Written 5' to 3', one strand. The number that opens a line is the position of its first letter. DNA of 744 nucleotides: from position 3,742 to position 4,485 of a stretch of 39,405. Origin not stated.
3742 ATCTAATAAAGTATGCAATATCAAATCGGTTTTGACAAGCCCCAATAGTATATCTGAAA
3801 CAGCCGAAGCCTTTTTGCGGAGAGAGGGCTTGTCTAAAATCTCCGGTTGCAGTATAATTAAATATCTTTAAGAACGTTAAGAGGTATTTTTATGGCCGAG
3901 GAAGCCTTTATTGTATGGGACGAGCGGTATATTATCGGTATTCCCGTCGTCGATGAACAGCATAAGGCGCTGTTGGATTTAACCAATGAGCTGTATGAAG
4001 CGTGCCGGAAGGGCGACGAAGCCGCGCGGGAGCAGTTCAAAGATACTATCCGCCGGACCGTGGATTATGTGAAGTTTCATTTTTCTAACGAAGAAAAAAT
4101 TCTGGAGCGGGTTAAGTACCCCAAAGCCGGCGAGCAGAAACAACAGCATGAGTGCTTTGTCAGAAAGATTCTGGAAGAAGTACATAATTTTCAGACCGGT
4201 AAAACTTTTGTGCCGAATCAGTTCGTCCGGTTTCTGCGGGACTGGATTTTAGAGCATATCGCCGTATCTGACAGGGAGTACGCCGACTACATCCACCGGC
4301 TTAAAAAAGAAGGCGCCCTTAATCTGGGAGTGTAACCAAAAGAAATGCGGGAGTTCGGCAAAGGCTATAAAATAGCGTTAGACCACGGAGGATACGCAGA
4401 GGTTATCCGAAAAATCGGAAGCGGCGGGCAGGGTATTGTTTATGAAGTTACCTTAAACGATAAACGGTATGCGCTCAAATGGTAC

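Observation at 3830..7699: Hemerythrin-led five-gene TerY-P-type phosphorylation module (hemerythrin, Ser/Thr kinase, vWA, PP2C, Cys-rich Zn protein)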

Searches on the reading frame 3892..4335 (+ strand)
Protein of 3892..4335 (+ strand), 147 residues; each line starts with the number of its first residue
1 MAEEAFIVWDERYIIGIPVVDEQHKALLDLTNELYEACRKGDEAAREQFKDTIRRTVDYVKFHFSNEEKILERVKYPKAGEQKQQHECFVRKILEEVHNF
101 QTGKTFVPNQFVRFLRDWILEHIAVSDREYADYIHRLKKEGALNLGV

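Call 3: search_protein_families(library=pfam, proteins=[window:3892-4335:+], max_evalue=0.01)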
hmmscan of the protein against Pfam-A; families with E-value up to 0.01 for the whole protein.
window:3892-4335:+ (147 aa): 1 family
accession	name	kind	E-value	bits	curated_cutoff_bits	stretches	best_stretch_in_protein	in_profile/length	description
PF01814.28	Hemerythrin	-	1.2e-15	58.5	25.3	1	17-132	3-125/127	Hemerythrin HHE cation binding domain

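Call 4: search_protein_families(library=padloc, proteins=[window:3892-4335:+], max_evalue=0.01)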
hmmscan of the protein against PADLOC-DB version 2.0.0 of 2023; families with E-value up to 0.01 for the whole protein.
window:3892-4335:+ (147 aa): 0 families

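Call 5: search_protein_families(library=ncbifam, proteins=[window:3892-4335:+], max_evalue=0.01)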
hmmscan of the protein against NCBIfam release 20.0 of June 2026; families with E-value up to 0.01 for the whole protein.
window:3892-4335:+ (147 aa): 6 families
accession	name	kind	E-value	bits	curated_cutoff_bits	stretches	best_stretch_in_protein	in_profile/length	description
NF033749.1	bact_hemeryth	subfamily_domain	3.1e-34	117.9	84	1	6-134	1-128/129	bacteriohemerythrin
TIGR02481.1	hemeryth_dom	domain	4.5e-34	117.2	51.75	1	9-134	2-126/126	hemerythrin domain-containing protein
NF002007.0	PRK00808.1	equivalog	1e-27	97.1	109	1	6-135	3-128/156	bacteriohemerythrin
TIGR00058.1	Hemerythrin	subfamily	2.5e-14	53.8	131.85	1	8-130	6-111/115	hemerythrin family non-heme iron protein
NF002522.0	PRK01917.1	equivalog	1e-06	28.7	162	1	15-137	18-134/145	cation-binding hemerythrin HHE family protein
TIGR04358.1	XXXCH_domain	subfamily_domain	0.0093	16.5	40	0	21-56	48-83/90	GAK system XXXCH domain-containing protein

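Call 74: find_homologous_proteins(query=window:3892-4335:+, max_evalue=1e-20)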
Query window:3892-4335:+ (147 aa): 205 proteins with E <= 1e-20 among 238 candidates; the best 120 are listed.
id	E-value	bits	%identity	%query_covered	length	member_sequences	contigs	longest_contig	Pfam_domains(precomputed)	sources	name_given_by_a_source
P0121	8.8e-93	326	99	100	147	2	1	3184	PF01814.29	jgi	jgi:hemerythrin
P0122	1.4e-78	280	85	98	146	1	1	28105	PF01814.29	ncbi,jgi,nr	ncbi:MAG: bacteriohemerythrin [Spirochaetaceae bacterium]|jgi:hemerythrin|nr:bacteriohemerythrin [Sp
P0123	2.6e-75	269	82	100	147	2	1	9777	PF01814.29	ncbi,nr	ncbi:MAG: bacteriohemerythrin [Spirochaetaceae bacterium]|nr:bacteriohemerythrin [Spirochaetaceae ba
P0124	2.7e-67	243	74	100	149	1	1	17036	PF01814.29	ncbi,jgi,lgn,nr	ncbi:MAG: bacteriohemerythrin [Treponema sp.]|jgi:hemerythrin|nr:bacteriohemerythrin [Treponema sp.]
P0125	5.7e-67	242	74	100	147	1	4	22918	PF01814.29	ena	-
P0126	8.8e-67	241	75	98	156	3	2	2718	PF01814.29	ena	-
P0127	7.5e-66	238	72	100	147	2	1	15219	PF01814.29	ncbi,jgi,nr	ncbi:MAG: bacteriohemerythrin [Treponema sp.]|jgi:hemerythrin|nr:bacteriohemerythrin [Treponema sp.]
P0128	1.2e-65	238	72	98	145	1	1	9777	PF01814.29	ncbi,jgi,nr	ncbi:MAG: bacteriohemerythrin [Spirochaetaceae bacterium]|jgi:hemerythrin|nr:bacteriohemerythrin [Sp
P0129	5.3e-63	229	73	98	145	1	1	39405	PF01814.29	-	-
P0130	9.6e-63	228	70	96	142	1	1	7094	PF01814.29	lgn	-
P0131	3.7e-62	227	70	98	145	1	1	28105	PF01814.29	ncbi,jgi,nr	ncbi:MAG: bacteriohemerythrin [Spirochaetaceae bacterium]|jgi:hemerythrin|nr:bacteriohemerythrin [Sp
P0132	5.2e-61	223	66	99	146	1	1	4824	PF01814.29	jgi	jgi:hemerythrin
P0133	8.8e-61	222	67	98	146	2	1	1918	PF01814.29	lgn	-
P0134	1.4e-59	218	64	98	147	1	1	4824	PF01814.29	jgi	jgi:hemerythrin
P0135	1.7e-59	218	65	98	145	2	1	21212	PF01814.29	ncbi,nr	ncbi:MAG: bacteriohemerythrin [Spirochaetaceae bacterium]|nr:bacteriohemerythrin [Spirochaetaceae ba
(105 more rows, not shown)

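Call 75: find_encoding_contigs(protein=P0123, flank=8000, max_places=1)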
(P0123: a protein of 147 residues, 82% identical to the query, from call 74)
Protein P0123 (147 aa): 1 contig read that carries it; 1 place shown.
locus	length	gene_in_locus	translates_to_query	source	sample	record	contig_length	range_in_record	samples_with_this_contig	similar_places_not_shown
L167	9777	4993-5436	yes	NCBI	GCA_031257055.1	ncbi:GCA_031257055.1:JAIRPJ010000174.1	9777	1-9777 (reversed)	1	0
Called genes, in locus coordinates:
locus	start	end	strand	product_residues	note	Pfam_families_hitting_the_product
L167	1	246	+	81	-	?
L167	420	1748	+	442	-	PF01547:SBP_bac_1, PF13531:SBP_bac_11 (faint), PF13416:SBP_bac_8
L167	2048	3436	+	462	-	PF02056:Glyco_hydro_4, PF11975:Glyco_hydro_4C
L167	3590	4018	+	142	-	PF01814:Hemerythrin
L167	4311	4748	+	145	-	PF01814:Hemerythrin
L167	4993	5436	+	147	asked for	PF01814:Hemerythrin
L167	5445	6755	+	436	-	PF00069:Pkinase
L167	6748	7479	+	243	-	PF00092:VWA (weak)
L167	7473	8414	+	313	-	PF13672:PP2C_2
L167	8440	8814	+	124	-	PF15616:TerY_C (weak)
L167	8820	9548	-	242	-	-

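Call 76: find_encoding_contigs(protein=P0125, flank=8000, max_places=2)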
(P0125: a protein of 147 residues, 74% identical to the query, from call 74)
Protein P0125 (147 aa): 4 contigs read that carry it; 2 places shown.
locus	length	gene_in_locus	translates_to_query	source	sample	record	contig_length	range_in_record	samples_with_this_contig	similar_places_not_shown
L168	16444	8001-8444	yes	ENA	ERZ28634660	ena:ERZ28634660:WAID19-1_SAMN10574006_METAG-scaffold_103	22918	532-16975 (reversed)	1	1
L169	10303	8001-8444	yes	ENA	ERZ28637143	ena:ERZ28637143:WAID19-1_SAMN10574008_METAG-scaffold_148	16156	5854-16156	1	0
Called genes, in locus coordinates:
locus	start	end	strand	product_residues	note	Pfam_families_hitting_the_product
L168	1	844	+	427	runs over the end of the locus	PF01547:SBP_bac_1, PF13416:SBP_bac_8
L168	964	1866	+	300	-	PF00528:BPD_transp_1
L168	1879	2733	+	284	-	PF00528:BPD_transp_1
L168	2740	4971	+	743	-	PF07470:Glyco_hydro_88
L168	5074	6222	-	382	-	PF00988:CPSase_sm_chain, PF00117:GATase, PF07722:Peptidase_C26 (weak)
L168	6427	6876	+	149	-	PF01814:Hemerythrin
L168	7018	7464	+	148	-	PF01814:Hemerythrin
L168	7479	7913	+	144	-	PF01814:Hemerythrin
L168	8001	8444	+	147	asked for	PF01814:Hemerythrin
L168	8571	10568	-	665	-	PF13292:DXP_synthase_N, PF00456:Transketolase_N (faint), PF02775:TPP_enzyme_C (faint), PF02779:Transket_pyr, PF02780:Transketolase_C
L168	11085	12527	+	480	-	PF03781:FGE-sulfatase (weak)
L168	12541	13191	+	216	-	PF01476:LysM (weak)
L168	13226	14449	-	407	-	PF01960:ArgJ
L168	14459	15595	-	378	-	PF01118:Semialdhyde_dh, PF22698:Semialdhyde_dhC_1, PF02774:Semialdhyde_dhC, PF22698:Semialdhyde_dhC_1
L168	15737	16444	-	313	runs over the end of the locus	PF13487:HD_5, PF01966:HD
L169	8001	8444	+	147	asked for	PF01814:Hemerythrin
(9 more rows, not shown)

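Call 77: find_encoding_contigs(protein=P0127, flank=8000, max_places=1)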
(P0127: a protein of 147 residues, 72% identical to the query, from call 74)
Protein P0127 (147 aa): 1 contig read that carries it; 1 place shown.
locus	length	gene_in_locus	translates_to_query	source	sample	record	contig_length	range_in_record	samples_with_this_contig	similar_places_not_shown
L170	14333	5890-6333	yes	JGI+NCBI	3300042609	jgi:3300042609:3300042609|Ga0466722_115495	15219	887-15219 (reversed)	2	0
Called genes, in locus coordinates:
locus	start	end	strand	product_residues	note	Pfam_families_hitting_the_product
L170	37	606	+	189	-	PF00528:BPD_transp_1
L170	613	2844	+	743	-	PF07470:Glyco_hydro_88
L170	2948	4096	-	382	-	PF00988:CPSase_sm_chain, PF00117:GATase, PF07722:Peptidase_C26 (weak)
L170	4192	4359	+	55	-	-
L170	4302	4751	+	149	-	PF01814:Hemerythrin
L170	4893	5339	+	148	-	PF01814:Hemerythrin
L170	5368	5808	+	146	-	PF01814:Hemerythrin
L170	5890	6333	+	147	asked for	PF01814:Hemerythrin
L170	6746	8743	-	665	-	PF13292:DXP_synthase_N, PF02775:TPP_enzyme_C (faint), PF02779:Transket_pyr, PF02780:Transketolase_C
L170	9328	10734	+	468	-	PF03781:FGE-sulfatase (weak)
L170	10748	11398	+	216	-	PF01476:LysM (weak)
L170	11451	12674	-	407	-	PF01960:ArgJ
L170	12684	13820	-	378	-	PF01118:Semialdhyde_dh, PF22698:Semialdhyde_dhC_1, PF02774:Semialdhyde_dhC, PF22698:Semialdhyde_dhC_1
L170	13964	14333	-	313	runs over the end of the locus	PF13487:HD_5, PF01966:HD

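Call 78: find_encoding_contigs(protein=P0132, flank=5000, max_places=1)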
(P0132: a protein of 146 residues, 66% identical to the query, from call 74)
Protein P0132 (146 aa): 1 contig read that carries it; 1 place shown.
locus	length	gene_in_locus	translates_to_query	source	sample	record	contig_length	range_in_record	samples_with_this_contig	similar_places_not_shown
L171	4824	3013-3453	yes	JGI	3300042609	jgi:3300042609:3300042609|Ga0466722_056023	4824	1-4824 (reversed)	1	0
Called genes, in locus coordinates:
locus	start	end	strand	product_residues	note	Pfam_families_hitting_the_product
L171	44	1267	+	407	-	PF00089:Trypsin, PF13365:Trypsin_2, PF14685:PDZ_Tricorn (faint), PF00595:PDZ (weak), PF13180:PDZ_2, PF17820:PDZ_6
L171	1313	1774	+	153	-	PF01814:Hemerythrin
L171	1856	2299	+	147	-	PF01814:Hemerythrin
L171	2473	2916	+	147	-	PF01814:Hemerythrin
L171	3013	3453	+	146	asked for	PF01814:Hemerythrin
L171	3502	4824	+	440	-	PF00069:Pkinase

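Call 89: search_solved_structures(query=window:3892-4335:+, max_evalue=0.00001, show_alignments=3)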
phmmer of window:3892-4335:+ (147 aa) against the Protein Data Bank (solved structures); distinct sequences matched with E-value up to 0.00001: 8.
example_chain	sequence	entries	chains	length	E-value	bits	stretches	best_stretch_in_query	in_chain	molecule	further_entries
2avk_A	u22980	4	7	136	3.4e-17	66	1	5-135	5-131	hemerythrin-like domain protein DcrH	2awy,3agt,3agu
2awc_A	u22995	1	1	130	9.1e-17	64.6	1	9-135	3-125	hemerythrin-like domain protein DcrH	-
3whn_A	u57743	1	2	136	3.7e-16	62.6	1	5-135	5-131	Hemerythrin-like domain protein DcrH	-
3waq_A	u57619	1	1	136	3.8e-16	62.6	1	5-135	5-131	Hemerythrin-like domain protein DcrH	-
4xpx_A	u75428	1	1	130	4.3e-14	56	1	15-131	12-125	Bacteriohemerythrin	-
4xpw_A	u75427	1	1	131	7.7e-14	55.1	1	15-131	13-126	Bacteriohemerythrin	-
4xq1_A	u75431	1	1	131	1.1e-13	54.7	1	15-131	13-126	Bacteriohemerythrin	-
4xpy_A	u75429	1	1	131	1.1e-13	54.7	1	15-131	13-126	Bacteriohemerythrin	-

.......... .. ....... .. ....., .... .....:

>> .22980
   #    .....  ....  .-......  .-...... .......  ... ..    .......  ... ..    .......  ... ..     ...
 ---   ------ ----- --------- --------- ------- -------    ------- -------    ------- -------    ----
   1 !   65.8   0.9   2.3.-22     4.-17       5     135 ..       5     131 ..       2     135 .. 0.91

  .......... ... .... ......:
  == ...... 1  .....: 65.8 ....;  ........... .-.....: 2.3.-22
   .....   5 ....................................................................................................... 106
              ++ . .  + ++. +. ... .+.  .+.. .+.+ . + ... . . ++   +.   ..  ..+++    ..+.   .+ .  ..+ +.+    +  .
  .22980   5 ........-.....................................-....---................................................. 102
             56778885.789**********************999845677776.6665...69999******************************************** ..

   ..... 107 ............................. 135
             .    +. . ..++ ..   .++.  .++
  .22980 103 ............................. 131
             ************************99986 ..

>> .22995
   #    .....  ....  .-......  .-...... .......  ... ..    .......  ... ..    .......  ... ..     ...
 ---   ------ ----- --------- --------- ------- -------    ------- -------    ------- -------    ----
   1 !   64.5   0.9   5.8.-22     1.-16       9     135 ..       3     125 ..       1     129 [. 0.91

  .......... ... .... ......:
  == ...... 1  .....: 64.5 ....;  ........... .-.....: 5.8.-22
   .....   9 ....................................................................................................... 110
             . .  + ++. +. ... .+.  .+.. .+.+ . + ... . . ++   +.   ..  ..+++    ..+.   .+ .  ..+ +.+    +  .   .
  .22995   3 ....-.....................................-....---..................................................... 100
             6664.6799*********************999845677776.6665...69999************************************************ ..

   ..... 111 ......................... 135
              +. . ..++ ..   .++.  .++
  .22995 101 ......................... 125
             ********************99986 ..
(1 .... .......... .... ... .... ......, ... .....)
